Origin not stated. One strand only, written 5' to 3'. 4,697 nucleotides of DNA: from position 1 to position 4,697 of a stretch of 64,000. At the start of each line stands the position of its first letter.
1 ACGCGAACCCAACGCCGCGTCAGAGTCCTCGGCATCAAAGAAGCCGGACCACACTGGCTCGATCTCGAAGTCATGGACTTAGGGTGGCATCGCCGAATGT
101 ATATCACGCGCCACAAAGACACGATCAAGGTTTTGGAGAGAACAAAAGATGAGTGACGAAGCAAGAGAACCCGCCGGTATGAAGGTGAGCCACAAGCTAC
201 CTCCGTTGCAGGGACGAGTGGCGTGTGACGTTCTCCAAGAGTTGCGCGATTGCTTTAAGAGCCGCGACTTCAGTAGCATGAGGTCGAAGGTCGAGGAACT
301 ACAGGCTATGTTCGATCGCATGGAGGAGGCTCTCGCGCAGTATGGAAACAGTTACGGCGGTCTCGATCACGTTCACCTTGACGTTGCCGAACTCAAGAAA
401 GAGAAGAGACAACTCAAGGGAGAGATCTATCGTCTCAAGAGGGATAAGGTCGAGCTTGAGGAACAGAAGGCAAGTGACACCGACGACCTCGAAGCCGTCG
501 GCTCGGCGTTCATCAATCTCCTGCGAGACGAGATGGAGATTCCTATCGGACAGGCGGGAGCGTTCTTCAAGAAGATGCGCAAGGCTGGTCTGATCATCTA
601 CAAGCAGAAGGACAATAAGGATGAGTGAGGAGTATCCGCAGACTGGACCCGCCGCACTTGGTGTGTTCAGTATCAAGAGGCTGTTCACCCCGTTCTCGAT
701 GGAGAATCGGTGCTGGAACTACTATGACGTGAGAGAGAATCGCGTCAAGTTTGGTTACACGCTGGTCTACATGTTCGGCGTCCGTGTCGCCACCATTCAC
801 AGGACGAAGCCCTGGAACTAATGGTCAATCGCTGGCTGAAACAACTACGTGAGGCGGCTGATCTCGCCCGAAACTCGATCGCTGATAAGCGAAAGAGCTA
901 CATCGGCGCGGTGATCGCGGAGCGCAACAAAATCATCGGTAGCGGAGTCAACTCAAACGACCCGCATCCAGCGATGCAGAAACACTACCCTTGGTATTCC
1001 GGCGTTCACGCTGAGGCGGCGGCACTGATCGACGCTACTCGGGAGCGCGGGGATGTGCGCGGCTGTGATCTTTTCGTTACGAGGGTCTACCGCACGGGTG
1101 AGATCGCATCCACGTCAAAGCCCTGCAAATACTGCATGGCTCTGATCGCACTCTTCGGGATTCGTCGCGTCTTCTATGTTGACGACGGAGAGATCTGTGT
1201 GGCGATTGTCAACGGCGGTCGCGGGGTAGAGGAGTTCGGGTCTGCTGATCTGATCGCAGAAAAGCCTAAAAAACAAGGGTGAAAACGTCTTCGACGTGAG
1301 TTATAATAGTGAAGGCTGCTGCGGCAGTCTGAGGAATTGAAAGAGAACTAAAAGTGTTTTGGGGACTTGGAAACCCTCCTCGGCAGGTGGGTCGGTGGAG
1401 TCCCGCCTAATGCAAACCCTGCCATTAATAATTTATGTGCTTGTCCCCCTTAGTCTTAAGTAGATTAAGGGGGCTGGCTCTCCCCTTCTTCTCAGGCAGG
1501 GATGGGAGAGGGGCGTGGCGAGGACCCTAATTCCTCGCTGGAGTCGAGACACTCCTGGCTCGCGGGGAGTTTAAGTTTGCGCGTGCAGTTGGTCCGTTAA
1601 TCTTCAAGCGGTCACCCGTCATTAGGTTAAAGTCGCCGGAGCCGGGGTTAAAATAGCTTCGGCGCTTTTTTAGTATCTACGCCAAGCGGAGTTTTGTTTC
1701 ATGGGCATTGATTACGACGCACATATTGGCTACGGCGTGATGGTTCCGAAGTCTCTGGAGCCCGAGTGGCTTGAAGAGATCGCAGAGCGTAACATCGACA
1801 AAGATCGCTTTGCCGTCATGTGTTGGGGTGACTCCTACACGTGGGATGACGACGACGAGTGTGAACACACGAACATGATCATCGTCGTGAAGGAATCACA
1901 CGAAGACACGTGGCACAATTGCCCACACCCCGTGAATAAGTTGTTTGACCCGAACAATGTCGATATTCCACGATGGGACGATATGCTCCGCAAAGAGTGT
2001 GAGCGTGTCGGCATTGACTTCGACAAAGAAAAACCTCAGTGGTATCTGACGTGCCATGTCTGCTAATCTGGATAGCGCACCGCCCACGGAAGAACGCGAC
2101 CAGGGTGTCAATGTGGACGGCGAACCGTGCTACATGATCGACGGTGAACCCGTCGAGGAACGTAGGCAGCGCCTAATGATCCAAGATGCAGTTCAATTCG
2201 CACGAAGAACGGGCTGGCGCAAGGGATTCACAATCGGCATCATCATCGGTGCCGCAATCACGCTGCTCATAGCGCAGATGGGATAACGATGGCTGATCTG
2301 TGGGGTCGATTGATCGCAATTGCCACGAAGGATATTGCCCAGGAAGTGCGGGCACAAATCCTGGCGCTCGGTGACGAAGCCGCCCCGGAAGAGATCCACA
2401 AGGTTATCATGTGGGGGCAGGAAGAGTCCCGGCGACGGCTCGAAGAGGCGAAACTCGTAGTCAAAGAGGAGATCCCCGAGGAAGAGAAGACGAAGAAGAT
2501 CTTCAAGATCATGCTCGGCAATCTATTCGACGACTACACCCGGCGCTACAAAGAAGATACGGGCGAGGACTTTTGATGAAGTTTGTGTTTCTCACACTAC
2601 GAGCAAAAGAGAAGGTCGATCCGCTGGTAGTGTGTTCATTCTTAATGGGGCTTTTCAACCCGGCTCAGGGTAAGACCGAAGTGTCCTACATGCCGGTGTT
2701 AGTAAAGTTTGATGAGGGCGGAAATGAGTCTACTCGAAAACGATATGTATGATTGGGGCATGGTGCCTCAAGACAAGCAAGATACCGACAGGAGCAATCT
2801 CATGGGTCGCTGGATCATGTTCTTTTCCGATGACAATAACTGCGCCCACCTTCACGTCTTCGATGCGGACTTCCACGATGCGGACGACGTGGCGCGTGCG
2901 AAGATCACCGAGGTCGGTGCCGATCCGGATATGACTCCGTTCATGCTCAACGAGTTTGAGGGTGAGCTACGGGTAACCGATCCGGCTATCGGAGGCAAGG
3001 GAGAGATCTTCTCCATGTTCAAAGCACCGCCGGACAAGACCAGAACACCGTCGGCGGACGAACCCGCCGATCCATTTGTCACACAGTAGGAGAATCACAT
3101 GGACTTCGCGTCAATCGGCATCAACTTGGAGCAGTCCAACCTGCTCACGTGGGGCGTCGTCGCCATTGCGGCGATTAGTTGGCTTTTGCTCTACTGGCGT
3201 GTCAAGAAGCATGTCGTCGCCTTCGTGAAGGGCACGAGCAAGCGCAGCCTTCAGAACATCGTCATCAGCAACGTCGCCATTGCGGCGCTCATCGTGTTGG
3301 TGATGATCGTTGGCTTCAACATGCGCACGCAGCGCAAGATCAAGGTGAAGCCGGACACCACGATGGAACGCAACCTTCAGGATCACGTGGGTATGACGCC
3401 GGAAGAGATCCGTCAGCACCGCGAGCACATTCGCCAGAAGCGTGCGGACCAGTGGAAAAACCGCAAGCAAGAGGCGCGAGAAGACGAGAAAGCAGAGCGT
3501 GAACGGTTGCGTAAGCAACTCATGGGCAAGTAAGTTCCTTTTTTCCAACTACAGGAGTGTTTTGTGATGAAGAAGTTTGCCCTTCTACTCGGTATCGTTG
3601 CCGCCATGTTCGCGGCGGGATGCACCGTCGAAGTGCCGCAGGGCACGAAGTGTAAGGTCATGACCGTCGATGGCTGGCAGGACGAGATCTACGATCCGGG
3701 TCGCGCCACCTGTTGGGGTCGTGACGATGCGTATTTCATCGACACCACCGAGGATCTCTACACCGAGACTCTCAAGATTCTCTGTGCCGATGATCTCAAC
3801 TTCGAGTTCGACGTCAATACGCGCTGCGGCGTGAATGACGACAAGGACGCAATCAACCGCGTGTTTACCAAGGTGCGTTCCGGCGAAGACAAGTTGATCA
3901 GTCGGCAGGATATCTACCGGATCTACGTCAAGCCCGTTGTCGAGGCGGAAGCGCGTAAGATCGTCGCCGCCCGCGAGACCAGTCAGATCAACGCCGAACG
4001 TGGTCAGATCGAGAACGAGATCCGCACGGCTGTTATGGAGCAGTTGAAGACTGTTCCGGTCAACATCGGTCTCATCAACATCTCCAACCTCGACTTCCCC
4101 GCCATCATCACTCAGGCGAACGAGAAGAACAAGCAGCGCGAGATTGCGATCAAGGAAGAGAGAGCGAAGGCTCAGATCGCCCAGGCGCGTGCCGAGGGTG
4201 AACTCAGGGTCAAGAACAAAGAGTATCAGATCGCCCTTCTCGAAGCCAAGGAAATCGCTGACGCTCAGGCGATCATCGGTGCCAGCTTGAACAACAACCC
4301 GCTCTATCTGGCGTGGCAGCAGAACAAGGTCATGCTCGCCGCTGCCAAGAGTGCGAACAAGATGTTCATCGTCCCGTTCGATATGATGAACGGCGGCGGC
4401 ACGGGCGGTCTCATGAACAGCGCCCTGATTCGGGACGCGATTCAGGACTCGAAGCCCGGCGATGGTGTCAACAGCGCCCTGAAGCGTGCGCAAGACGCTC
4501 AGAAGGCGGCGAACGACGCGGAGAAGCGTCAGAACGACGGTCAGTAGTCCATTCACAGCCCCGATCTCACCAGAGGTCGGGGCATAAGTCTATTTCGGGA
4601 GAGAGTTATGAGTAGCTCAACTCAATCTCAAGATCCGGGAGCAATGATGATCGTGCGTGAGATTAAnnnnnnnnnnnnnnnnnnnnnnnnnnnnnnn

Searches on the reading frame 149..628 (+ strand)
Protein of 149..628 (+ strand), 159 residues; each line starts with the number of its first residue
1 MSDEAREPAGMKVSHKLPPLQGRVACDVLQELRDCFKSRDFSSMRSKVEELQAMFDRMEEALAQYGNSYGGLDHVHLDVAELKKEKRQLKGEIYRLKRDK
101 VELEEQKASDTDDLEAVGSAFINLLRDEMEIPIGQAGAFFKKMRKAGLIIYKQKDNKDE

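Call 12: search_protein_families(library=pfam, proteins=[window:149-628:+], max_evalue=0.01)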
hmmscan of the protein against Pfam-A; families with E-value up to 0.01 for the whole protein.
window:149-628:+ (159 aa): 1 family
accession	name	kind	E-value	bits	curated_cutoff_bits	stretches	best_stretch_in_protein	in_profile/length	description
PF10473.14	CENP-F_leu_zip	-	0.0038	17.7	34.5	1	43-127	21-112/140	Leucine-rich repeats of kinetochore protein Cenp-F/LEK1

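Call 42: search_protein_families(library=pfam, alignment_id=A3, max_evalue=0.01)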
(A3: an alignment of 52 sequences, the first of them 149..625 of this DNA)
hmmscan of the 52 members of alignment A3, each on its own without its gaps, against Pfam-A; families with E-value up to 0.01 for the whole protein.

A. member 1, window:149-625:+ (159 aa): 1 family
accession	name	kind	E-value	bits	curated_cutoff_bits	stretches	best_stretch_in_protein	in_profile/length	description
PF10473.14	CENP-F_leu_zip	-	0.0038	17.7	34.5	1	43-127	21-112/140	Leucine-rich repeats of kinetochore protein Cenp-F/LEK1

B. families by the number of members that match (of 52 scanned): 16 families
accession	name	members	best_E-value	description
PF17338.8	GP88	1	4.4e-47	Gene product 88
PF11645.14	PDDEXK_5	1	5.8e-23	PD-(D/E)XK endonuclease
PF01145.31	Band_7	1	4.5e-16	SPFH domain / Band 7 family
PF00383.29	dCMP_cyt_deam_1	1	1.4e-14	Cytidine and deoxycytidylate deaminase zinc-binding region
PF06067.16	DUF932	1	7.6e-10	Domain of unknown function (DUF932)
PF14437.12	MafB19-deam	1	1.5e-08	MafB19-like deaminase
PF04542.20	Sigma70_r2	1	1.4e-07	Sigma-70 region 2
PF24729.2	Acb2_Tad1_hairpin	1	6.8e-07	Acb2/Tad1, hairpin domain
PF14493.12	HTH_40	1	0.00028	Helix-turn-helix domain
PF05507.16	MAGP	1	0.0011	Microfibril-associated glycoprotein (MAGP)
PF15420.11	Abhydrolase_9_N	1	0.0017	Alpha/beta-hydrolase family N-terminus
PF07191.17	Zn_ribbon_6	1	0.0025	Double zinc ribbon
PF24362.2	DUF7518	1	0.0032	Family of unknown function (DUF7518)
PF10473.14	CENP-F_leu_zip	1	0.0038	Leucine-rich repeats of kinetochore protein Cenp-F/LEK1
PF01485.27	IBR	1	0.0059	IBR domain, a half RING-finger domain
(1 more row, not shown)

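Call 43: search_protein_families(library=phrogs, alignment_id=A3, max_evalue=0.001)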
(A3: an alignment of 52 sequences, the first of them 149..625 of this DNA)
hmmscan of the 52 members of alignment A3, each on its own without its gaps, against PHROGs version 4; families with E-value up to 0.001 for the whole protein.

A. member 1, window:149-625:+ (159 aa): 0 families

B. families by the number of members that match (of 52 scanned): 16 families
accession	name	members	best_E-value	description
phrog_1617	-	1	3.2e-67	-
phrog_200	-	1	3.2e-31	lipoprotein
phrog_5018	-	1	4.9e-28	-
phrog_174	-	1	3.5e-18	dCMP deaminase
phrog_18355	-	1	5e-10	deoxycytidinylate deaminase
phrog_19722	-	1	7.6e-10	-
phrog_24524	-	1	2.3e-07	-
phrog_7545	-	1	1.3e-06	HNH endonuclease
phrog_2369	-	1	1.5e-06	dCMP deaminase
phrog_36670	-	1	1.9e-06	-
phrog_8446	-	1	3e-06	HNH endonuclease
phrog_15810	-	1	3.5e-05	-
phrog_12058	-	1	6e-05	-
phrog_1454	-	1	0.00013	-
phrog_20806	-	1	0.00021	deoxycytidinylate deaminase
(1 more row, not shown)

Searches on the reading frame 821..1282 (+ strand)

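Call 12: search_protein_families(library=pfam, proteins=[window:821-1282:+], max_evalue=0.01)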
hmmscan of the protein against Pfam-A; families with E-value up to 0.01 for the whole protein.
window:821-1282:+ (153 aa): 3 families
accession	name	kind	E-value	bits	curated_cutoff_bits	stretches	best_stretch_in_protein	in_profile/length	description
PF00383.29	dCMP_cyt_deam_1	-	1.4e-14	54.2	25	1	9-120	8-101/102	Cytidine and deoxycytidylate deaminase zinc-binding region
PF14437.12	MafB19-deam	-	1.5e-08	35.1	27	1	5-120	3-100/142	MafB19-like deaminase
PF05507.16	MAGP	-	0.0011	19.7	28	1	90-130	83-122/137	Microfibril-associated glycoprotein (MAGP)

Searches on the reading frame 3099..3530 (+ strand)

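Call 45: search_protein_families(library=pfam, proteins=[window:3099-3530:+], max_evalue=0.01)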
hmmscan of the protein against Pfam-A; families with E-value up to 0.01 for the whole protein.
window:3099-3530:+ (144 aa): 1 family
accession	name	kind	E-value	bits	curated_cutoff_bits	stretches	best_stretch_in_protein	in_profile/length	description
PF15420.11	Abhydrolase_9_N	-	0.0017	18.8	27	1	10-75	86-151/208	Alpha/beta-hydrolase family N-terminus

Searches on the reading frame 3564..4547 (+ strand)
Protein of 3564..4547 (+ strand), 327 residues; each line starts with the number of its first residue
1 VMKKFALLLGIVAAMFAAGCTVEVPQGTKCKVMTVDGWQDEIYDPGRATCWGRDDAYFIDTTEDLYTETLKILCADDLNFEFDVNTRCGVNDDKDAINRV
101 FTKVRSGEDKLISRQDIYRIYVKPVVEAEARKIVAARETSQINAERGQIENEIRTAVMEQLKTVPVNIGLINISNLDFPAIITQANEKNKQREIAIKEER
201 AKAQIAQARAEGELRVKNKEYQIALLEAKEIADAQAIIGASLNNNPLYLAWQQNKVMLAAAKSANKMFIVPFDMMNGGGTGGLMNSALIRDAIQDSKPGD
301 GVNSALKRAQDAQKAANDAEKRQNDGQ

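Call 12: search_protein_families(library=pfam, proteins=[window:3564-4547:+], max_evalue=0.01)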
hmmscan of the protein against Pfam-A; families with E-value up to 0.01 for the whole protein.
window:3564-4547:+ (327 aa): 1 family
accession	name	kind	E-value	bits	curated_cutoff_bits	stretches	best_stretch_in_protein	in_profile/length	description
PF01145.31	Band_7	-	4.5e-16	59.8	23.6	1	23-211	2-175/176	SPFH domain / Band 7 family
